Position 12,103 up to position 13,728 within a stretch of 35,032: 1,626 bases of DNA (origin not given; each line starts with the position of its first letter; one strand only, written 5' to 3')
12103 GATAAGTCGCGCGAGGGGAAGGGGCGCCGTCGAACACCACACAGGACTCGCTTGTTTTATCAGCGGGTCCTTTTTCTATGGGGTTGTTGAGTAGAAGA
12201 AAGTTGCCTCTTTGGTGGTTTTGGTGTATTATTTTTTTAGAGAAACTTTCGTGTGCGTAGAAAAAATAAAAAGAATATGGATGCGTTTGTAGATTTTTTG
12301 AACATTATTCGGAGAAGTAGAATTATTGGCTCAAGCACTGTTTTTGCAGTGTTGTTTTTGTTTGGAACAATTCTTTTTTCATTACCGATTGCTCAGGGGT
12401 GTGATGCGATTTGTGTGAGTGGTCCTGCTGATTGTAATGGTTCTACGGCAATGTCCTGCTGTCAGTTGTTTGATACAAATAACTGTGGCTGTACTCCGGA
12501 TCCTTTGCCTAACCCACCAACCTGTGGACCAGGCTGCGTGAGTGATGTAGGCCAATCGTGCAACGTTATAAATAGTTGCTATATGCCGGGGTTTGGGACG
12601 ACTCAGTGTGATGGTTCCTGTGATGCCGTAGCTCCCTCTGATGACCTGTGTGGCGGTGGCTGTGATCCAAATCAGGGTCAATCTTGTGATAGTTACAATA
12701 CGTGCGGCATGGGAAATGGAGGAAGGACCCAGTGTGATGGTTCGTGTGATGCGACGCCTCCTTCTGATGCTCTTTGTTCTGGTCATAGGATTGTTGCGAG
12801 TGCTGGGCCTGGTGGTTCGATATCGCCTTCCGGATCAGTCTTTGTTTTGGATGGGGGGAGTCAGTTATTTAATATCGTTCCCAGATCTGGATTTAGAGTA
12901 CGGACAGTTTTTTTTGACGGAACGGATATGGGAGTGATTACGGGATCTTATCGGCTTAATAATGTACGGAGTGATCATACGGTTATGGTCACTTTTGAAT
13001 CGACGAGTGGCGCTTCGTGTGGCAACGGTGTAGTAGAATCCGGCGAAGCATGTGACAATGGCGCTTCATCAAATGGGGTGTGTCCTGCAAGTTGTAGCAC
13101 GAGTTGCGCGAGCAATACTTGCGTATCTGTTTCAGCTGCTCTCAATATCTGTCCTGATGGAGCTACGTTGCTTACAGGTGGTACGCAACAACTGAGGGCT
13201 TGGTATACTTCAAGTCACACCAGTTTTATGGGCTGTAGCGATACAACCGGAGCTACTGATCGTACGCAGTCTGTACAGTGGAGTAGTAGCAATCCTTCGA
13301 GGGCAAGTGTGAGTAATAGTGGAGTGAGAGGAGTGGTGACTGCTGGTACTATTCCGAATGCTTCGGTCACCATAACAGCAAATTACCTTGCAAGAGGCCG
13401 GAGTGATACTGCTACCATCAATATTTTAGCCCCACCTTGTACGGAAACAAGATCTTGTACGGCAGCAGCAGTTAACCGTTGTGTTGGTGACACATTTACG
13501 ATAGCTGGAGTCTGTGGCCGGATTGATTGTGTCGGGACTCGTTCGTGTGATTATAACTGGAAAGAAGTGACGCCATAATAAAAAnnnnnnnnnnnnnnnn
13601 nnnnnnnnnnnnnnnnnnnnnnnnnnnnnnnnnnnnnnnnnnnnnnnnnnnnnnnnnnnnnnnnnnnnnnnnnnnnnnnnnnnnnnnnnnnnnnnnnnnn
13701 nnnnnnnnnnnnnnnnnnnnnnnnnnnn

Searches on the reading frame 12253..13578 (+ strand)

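Call 14: search_protein_families(library=pfam, proteins=[window:12253-13578:+], max_evalue=0.001)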
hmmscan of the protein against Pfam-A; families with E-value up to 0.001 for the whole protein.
window:12253-13578:+ (441 aa): 1 family
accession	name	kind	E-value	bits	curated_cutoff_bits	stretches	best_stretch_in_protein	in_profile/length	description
PF02368.24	Big_2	-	2.4e-05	24.7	22.8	1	333-377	28-69/79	Bacterial Ig-like domain (group 2)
